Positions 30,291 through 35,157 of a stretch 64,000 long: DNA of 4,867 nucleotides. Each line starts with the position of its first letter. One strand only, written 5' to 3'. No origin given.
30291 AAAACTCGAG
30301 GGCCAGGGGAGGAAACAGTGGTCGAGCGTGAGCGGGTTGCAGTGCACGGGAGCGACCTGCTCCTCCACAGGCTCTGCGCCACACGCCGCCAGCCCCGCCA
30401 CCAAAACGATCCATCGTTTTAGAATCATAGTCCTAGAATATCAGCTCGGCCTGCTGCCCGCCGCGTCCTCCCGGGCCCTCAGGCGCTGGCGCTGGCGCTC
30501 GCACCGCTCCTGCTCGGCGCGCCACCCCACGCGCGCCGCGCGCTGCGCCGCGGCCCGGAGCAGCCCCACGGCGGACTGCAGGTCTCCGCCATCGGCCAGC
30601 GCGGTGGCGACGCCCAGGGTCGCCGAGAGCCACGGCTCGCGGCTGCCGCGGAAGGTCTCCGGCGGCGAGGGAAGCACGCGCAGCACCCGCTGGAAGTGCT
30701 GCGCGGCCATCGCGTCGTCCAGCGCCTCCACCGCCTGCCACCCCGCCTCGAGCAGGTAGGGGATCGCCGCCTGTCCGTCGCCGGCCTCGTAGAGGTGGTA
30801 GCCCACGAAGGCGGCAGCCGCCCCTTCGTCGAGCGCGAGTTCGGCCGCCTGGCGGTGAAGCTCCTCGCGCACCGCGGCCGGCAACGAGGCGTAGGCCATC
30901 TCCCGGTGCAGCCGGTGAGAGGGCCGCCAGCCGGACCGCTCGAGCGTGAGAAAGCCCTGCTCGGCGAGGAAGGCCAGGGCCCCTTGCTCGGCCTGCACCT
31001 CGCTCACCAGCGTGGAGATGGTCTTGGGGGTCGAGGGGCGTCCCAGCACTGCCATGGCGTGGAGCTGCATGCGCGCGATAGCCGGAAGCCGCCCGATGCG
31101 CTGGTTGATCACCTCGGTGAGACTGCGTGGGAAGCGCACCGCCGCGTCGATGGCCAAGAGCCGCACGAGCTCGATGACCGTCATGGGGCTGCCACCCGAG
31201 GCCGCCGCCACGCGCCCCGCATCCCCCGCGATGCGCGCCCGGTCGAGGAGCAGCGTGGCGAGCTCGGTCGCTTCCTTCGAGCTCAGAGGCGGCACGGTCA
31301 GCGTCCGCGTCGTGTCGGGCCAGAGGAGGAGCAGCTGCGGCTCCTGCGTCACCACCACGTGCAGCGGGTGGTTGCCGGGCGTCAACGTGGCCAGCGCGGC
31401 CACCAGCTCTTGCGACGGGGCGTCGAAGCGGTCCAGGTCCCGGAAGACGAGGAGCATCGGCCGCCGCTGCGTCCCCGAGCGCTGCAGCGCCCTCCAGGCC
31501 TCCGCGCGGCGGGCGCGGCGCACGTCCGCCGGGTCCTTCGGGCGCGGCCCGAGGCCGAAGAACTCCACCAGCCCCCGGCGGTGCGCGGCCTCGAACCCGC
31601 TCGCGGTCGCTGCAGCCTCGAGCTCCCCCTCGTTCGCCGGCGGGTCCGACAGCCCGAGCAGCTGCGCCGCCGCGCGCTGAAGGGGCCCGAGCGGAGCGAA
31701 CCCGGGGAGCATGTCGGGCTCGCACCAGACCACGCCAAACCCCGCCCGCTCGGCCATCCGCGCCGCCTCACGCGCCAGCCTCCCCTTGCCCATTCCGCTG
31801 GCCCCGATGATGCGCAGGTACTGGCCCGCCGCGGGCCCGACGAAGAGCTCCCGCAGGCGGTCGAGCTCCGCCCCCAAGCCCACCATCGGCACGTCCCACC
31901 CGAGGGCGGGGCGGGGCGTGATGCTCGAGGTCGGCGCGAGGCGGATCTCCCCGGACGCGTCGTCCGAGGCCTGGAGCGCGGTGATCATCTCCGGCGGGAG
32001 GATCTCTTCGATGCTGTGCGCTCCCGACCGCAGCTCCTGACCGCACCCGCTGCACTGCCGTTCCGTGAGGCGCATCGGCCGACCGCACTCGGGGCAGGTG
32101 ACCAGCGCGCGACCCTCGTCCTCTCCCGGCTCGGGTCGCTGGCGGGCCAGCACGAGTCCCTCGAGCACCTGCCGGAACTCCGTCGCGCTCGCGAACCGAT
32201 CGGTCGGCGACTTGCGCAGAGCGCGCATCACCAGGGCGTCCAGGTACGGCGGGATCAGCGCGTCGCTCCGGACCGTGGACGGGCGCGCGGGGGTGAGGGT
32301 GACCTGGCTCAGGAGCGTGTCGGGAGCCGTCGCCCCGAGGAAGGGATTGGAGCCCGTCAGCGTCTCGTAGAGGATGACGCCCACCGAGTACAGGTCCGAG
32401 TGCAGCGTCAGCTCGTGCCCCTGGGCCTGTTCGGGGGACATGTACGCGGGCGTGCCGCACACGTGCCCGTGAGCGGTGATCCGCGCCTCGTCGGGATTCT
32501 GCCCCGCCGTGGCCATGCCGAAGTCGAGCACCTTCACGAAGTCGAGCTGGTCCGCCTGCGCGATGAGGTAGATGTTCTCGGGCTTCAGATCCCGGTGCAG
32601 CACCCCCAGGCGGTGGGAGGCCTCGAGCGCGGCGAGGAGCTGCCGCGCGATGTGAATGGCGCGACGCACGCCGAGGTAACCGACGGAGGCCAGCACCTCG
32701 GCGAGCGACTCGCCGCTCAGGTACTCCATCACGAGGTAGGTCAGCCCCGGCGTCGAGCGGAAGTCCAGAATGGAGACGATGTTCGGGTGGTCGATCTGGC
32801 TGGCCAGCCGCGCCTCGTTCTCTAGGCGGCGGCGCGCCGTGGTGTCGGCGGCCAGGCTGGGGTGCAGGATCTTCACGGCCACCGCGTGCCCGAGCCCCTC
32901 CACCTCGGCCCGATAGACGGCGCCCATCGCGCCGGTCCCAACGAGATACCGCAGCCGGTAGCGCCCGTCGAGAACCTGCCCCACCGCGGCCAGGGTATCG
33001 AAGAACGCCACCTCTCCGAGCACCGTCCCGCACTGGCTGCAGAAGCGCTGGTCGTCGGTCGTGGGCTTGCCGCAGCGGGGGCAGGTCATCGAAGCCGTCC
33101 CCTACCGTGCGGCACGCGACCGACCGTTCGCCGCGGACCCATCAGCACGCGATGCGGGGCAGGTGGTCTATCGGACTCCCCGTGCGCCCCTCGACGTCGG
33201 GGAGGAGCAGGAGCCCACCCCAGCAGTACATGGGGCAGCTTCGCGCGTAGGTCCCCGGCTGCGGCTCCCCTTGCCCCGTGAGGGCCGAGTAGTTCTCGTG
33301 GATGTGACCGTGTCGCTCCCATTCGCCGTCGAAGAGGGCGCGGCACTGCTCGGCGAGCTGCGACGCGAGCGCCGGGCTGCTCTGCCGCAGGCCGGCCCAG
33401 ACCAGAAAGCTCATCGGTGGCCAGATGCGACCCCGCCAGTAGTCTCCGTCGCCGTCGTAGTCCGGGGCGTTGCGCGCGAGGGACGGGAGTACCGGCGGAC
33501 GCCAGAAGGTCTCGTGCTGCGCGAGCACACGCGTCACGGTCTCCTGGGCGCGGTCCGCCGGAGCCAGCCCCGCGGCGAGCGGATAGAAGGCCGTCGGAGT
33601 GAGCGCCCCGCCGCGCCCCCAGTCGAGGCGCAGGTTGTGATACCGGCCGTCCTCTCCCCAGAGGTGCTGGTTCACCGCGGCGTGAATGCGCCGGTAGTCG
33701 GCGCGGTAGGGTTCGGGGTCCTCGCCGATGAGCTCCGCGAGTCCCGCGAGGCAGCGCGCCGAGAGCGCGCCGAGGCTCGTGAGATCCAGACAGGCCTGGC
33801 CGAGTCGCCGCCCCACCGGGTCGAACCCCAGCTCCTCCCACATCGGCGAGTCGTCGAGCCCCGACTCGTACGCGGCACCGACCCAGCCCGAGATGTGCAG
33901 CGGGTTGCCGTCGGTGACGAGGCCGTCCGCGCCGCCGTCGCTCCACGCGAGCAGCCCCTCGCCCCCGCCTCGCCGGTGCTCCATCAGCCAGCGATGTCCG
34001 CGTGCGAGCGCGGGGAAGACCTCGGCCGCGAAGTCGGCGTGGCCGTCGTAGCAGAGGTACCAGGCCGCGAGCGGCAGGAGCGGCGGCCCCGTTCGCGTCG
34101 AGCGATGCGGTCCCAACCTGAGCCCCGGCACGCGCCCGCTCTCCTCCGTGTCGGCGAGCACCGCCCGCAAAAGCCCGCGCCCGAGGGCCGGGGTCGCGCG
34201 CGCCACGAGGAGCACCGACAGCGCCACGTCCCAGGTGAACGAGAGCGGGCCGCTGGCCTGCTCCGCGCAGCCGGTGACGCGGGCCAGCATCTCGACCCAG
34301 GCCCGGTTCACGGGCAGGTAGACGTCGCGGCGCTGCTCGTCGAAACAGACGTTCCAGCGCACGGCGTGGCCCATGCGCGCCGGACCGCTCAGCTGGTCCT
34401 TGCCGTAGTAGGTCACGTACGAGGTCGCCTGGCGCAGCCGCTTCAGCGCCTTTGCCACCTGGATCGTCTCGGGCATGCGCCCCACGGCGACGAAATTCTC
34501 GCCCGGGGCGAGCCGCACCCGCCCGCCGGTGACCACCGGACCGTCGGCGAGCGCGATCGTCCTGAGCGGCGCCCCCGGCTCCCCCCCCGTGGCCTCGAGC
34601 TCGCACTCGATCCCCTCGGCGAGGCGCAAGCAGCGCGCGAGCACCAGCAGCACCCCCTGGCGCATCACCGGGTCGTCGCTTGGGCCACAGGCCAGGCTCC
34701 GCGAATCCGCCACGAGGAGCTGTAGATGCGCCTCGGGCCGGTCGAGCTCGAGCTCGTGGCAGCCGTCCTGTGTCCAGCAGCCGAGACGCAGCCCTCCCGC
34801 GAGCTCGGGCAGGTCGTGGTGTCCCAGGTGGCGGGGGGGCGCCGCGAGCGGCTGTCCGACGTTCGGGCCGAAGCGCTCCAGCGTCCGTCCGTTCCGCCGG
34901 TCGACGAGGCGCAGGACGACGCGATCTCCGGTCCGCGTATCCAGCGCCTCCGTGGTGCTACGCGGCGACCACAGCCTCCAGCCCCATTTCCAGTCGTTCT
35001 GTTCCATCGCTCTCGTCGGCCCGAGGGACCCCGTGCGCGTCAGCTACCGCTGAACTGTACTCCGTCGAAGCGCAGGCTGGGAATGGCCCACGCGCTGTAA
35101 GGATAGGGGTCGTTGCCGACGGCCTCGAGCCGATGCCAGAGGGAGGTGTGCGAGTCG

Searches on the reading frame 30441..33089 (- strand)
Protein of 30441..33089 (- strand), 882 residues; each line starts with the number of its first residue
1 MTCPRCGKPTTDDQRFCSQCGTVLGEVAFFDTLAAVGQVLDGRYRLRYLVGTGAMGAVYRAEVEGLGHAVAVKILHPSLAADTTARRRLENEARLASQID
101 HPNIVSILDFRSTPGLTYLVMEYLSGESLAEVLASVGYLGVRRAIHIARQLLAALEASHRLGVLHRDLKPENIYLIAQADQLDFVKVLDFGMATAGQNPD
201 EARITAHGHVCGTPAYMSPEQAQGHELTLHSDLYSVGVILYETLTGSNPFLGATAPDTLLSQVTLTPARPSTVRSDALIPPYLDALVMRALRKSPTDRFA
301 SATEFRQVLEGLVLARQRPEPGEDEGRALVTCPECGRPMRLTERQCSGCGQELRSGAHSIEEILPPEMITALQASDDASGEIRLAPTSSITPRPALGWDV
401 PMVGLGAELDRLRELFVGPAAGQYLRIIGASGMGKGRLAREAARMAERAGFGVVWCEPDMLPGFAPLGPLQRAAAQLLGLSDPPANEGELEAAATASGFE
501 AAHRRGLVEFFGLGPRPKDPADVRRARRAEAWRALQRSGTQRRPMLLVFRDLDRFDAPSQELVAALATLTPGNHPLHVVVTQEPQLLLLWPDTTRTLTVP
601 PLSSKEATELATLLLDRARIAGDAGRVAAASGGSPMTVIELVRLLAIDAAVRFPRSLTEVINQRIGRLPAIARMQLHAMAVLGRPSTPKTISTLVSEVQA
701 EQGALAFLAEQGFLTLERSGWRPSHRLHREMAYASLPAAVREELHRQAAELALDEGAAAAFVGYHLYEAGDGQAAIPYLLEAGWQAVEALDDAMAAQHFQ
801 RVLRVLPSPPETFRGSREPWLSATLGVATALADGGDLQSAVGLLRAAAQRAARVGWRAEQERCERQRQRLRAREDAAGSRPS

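Call 22: search_protein_families(library=pfam, proteins=[window:30441-33089:-], max_evalue=0.001)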
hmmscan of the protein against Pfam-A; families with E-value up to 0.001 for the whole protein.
window:30441-33089:- (882 aa): 10 families
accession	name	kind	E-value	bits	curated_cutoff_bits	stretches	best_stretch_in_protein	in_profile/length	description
PF00069.31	Pkinase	-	3.6e-47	161.4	31.7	1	47-300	4-253/263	Protein kinase domain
PF07714.23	PK_Tyr_Ser-Thr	-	2.5e-29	102.8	23.1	1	49-298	6-248/258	Protein tyrosine and serine/threonine kinase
PF13191.12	AAA_16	-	6e-16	59.8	32.6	1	403-577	3-165/167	AAA ATPase domain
PF13240.11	Zn_Ribbon_1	-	3.4e-10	39.8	25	1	3-23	2-22/23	zinc-ribbon domain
PF12773.13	DZR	-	1.1e-07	32.3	27.3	1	3-24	1-22/45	Double zinc ribbon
PF03109.22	ABC1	-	4e-07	29.9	22.9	0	117-195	143-216/244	ABC1 atypical kinase-like domain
PF13248.11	Zn_ribbon_3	-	7e-07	28.9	27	1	2-24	4-26/26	zinc-ribbon domain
PF08271.17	Zn_Ribbon_TF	-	0.00052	20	29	0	1-26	1-31/43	TFIIB zinc-binding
PF06293.20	Kdo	-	0.00058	19.8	21.3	0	118-192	93-168/207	Lipopolysaccharide kinase (Kdo/WaaP) family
PF10005.14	Zn_ribbon_DZR_6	-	0.00063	20.8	23.4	0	2-41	3-42/93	zinc-ribbon domain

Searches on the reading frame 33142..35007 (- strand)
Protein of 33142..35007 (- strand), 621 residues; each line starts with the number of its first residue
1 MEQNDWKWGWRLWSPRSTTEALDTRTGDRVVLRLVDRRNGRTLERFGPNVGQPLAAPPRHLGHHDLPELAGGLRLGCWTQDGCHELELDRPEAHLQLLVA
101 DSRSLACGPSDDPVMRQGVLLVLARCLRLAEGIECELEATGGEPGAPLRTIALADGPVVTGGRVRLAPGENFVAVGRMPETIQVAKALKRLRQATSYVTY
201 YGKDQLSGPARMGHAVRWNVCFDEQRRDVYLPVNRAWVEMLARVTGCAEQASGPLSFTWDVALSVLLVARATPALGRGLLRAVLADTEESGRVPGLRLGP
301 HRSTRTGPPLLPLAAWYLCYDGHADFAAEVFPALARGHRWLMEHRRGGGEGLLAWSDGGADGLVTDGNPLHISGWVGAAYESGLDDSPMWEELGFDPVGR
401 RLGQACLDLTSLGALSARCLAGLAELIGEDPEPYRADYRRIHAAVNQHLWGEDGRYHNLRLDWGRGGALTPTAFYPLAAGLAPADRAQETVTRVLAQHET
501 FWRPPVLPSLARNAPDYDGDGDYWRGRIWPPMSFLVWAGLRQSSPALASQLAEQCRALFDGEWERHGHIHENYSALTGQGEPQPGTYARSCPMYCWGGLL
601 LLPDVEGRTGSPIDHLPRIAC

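Call 22: search_protein_families(library=pfam, proteins=[window:33142-35007:-], max_evalue=0.001)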
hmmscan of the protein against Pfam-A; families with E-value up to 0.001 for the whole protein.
window:33142-35007:- (621 aa): 4 families
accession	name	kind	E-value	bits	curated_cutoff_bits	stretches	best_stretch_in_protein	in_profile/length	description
PF22422.2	MGH1-like_GH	-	1.6e-35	123.8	27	1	257-581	5-348/356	Mannosylglycerate hydrolase MGH1-like glycoside hydrolase domain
PF01204.24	Trehalase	-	3.1e-09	36.7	21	1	429-577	331-480/512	Trehalase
PF03200.22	Glyco_hydro_63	-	2.6e-08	33.6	22.4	1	474-581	351-474/492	Glycosyl hydrolase family 63 C-terminal domain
PF17389.8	Bac_rhamnosid6H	-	0.0005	19.9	24.5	1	416-497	178-252/339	Bacterial alpha-L-rhamnosidase 6 hairpin glycosidase domain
